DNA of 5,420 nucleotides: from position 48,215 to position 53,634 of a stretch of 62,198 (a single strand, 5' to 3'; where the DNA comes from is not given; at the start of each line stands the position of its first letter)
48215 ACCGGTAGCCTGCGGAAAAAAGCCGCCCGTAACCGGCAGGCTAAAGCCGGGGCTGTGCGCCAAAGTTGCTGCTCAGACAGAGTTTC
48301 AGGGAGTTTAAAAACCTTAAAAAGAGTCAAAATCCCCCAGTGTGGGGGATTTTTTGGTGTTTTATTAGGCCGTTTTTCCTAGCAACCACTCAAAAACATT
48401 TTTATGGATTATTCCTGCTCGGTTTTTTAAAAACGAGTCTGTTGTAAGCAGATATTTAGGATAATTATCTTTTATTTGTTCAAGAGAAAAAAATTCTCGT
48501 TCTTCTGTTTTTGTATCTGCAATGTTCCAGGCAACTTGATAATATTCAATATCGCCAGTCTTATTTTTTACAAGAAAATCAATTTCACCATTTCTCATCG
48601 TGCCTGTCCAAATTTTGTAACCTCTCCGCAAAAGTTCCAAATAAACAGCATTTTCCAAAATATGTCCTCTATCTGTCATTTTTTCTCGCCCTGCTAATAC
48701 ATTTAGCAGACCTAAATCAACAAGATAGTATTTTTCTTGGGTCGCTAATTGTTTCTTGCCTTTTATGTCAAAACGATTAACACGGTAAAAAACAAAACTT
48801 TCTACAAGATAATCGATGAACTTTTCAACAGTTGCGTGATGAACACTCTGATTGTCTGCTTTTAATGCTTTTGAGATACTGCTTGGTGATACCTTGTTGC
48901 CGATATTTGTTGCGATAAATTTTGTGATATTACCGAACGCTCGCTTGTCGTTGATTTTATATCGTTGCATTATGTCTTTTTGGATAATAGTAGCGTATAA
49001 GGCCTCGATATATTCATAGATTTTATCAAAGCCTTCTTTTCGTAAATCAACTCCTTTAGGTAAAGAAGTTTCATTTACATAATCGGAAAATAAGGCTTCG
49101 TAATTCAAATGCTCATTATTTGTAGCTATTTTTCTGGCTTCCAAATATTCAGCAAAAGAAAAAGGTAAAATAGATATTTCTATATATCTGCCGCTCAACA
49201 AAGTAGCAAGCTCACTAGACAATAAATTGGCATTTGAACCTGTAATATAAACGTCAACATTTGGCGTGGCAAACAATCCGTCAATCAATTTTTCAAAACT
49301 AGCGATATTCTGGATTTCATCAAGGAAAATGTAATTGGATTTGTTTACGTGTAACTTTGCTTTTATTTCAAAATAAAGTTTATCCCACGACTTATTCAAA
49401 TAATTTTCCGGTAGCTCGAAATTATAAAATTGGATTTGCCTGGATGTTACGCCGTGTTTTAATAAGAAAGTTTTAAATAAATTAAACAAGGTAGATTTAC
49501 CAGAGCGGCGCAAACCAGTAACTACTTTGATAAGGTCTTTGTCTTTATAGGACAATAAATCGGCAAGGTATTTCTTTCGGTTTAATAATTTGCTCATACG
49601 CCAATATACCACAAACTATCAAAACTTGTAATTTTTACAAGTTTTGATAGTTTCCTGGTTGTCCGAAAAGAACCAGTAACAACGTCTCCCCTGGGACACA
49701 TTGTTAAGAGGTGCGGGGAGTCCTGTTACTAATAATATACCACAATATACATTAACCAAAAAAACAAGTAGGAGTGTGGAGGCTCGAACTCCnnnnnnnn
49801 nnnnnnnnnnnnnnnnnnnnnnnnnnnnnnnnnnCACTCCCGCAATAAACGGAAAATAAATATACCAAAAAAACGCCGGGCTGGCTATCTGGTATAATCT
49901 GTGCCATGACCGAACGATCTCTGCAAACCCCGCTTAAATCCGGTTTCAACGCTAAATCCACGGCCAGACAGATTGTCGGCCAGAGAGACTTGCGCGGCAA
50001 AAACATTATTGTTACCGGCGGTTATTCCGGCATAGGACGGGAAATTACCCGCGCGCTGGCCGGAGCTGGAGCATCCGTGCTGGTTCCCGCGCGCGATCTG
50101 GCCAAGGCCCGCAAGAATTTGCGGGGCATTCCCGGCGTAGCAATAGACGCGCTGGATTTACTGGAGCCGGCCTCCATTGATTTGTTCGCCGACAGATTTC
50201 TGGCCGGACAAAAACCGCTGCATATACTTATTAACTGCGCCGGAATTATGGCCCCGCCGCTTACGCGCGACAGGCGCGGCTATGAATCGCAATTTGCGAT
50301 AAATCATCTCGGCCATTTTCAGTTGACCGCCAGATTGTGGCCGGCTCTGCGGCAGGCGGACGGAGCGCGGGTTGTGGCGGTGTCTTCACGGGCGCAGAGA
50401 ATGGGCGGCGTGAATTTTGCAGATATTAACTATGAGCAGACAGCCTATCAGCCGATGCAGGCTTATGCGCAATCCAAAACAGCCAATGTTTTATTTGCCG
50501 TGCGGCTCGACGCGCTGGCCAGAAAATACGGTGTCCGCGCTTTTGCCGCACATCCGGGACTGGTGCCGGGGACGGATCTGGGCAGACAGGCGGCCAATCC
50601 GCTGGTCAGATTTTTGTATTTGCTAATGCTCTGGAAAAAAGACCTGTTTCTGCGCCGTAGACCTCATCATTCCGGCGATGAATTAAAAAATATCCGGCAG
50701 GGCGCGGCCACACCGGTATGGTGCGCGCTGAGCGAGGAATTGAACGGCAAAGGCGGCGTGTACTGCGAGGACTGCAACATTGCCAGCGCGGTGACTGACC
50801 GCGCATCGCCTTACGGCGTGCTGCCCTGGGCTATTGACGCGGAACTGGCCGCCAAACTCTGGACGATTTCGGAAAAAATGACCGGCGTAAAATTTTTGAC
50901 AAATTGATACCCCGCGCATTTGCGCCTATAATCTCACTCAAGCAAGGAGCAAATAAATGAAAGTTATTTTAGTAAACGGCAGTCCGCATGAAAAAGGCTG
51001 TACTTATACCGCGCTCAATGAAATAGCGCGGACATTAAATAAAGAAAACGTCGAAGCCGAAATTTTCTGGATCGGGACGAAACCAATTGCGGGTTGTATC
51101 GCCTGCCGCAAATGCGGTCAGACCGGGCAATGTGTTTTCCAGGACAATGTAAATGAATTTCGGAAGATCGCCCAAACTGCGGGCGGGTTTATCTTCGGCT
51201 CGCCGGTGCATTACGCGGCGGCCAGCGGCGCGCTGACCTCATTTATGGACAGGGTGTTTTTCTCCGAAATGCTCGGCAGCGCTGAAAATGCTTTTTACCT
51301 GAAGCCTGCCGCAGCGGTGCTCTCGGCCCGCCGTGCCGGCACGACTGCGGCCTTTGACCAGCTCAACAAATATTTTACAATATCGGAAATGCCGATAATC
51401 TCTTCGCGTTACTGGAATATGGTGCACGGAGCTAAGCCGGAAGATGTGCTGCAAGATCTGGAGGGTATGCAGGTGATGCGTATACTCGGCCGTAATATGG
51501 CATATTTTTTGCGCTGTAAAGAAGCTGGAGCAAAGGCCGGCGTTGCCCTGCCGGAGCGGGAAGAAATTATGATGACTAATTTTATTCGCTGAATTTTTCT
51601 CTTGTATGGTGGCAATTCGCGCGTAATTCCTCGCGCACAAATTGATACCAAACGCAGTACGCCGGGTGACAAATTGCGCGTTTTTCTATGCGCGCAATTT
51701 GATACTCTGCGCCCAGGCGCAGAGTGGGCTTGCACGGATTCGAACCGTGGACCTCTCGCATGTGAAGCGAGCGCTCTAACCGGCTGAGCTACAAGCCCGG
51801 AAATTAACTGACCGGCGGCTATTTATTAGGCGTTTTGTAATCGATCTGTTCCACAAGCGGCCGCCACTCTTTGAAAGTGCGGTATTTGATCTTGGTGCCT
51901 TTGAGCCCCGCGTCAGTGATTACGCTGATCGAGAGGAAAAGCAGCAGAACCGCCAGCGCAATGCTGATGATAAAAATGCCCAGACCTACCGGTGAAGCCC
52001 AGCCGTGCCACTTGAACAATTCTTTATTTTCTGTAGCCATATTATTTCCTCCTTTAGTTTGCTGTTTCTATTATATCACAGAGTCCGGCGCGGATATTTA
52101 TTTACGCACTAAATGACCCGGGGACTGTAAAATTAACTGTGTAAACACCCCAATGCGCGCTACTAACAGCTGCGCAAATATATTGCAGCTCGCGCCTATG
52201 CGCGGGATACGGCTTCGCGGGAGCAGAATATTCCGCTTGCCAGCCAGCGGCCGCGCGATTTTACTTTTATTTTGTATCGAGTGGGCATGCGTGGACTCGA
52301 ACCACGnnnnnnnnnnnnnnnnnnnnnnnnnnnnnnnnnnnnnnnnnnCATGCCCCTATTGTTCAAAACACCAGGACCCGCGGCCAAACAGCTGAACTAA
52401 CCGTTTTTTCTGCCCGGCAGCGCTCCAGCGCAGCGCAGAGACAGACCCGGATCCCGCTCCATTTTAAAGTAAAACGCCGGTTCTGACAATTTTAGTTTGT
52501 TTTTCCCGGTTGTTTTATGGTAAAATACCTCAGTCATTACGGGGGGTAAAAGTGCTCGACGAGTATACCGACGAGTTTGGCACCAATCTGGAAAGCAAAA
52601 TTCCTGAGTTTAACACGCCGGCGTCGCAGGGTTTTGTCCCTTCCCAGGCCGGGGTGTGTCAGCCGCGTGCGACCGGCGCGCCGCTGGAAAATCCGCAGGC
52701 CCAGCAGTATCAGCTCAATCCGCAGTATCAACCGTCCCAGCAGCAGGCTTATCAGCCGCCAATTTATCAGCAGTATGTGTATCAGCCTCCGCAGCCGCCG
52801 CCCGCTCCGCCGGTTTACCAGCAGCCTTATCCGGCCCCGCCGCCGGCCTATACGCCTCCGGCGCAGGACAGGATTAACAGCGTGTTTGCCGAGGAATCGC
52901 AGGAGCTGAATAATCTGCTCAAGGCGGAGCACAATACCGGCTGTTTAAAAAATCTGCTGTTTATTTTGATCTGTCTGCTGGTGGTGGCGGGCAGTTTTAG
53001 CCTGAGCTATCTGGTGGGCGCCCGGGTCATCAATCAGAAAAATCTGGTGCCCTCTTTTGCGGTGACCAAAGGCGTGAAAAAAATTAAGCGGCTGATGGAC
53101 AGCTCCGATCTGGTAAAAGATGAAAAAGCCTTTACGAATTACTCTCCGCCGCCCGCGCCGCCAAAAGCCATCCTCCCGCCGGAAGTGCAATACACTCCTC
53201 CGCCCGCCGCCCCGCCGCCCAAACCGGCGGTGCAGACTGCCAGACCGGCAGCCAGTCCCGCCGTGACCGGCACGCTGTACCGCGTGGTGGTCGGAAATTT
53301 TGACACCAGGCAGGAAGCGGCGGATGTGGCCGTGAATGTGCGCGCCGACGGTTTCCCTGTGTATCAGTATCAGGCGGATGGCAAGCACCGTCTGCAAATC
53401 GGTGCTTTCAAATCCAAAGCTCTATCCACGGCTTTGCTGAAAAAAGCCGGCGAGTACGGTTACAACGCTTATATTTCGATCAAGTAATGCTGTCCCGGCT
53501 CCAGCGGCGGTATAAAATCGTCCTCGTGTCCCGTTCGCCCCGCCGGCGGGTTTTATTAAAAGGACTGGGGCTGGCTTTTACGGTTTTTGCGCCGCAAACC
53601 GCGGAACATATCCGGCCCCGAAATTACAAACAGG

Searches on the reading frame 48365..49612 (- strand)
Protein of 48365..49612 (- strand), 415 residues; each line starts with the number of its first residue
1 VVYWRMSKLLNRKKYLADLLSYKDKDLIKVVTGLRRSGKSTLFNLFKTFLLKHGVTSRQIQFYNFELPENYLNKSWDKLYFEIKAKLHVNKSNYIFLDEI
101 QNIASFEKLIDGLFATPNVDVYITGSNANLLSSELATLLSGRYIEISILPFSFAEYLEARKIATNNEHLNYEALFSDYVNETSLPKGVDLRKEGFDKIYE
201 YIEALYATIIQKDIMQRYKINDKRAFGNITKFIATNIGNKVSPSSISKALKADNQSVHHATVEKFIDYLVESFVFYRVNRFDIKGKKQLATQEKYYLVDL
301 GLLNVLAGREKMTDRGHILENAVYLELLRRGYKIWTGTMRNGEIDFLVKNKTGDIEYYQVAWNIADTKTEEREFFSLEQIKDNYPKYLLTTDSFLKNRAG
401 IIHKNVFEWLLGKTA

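Call 70: search_protein_families(library=pfam, proteins=[window:48365-49612:-], max_evalue=1)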
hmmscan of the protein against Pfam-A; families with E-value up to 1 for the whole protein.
window:48365-49612:- (415 aa): 5 families
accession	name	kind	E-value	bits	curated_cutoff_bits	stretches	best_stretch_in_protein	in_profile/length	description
PF13173.12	AAA_14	-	1.1e-29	103.5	27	1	27-157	3-129/129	AAA domain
PF13635.12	DUF4143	-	9.6e-24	84.4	28.1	1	211-362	1-159/160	Domain of unknown function (DUF4143)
PF01637.24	ATPase_2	-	0.0058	16.9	33.2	1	10-55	2-49/225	ATPase domain predominantly from Archaea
PF13401.12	AAA_22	-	0.0096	16.7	27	1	27-93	6-64/130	AAA domain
PF12976.13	DUF3860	-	0.19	12.2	27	0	223-264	19-60/93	Domain of Unknown Function with PDB structure (DUF3860)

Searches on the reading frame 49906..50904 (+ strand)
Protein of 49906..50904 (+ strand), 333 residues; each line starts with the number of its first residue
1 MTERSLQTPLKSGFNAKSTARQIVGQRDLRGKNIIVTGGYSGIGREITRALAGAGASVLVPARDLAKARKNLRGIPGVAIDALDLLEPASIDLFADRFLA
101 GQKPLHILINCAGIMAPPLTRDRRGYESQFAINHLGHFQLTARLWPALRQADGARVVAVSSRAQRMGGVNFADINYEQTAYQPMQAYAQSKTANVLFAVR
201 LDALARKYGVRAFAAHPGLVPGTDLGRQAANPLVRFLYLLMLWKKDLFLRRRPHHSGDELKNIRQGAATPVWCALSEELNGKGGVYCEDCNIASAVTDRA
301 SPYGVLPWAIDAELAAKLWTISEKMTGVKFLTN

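Call 70: search_protein_families(library=pfam, proteins=[window:49906-50904:+], max_evalue=1)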
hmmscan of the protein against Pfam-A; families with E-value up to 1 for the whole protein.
window:49906-50904:+ (333 aa): 6 families
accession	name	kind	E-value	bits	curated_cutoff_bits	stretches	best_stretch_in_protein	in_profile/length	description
PF00106.31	adh_short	-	8.3e-24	84.6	26.6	1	32-228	1-189/195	short chain dehydrogenase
PF13561.12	adh_short_C2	-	7.6e-11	42.5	27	1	41-171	6-140/236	Enoyl-(Acyl carrier protein) reductase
PF01370.27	Epimerase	-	9.6e-09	35.4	20.9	1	34-218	1-170/240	NAD dependent epimerase/dehydratase family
PF08659.16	KR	-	7.5e-05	23.2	22.6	1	34-192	3-164/180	KR domain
PF04321.23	RmlD_sub_bind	-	0.12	11.8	27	1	33-192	2-130/287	RmlD substrate binding domain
PF02826.25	2-Hacid_dh_C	-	0.25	11.2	25.1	0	21-67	26-71/178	D-isomer specific 2-hydroxyacid dehydrogenase, NAD binding domain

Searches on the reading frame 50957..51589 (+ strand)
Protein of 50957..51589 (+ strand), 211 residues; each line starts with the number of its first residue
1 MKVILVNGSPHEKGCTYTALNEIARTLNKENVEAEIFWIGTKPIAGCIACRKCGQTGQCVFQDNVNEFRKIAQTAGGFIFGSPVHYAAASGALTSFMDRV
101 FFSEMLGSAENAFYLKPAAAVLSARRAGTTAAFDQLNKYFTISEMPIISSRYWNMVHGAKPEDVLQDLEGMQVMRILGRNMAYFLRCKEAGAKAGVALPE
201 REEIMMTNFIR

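Call 70: search_protein_families(library=pfam, proteins=[window:50957-51589:+], max_evalue=1)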
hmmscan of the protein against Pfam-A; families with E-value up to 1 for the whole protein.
window:50957-51589:+ (211 aa): 2 families
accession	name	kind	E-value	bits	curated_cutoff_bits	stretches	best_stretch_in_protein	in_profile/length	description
PF03358.20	FMN_red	-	2.3e-28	99.1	24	1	1-158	1-150/152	NADPH-dependent FMN reductase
PF02525.22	Flavodoxin_2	-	0.0082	16.3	27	1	1-106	1-109/198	Flavodoxin-like fold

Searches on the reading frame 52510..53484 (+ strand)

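Call 70: search_protein_families(library=pfam, proteins=[window:52510-53484:+], max_evalue=1)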
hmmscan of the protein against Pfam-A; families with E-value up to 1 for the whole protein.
window:52510-53484:+ (325 aa): 1 family
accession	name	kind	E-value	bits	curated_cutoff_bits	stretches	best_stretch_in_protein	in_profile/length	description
PF05036.18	SPOR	-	2.2e-09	37.9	21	2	251-279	38-67/76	SPOR domain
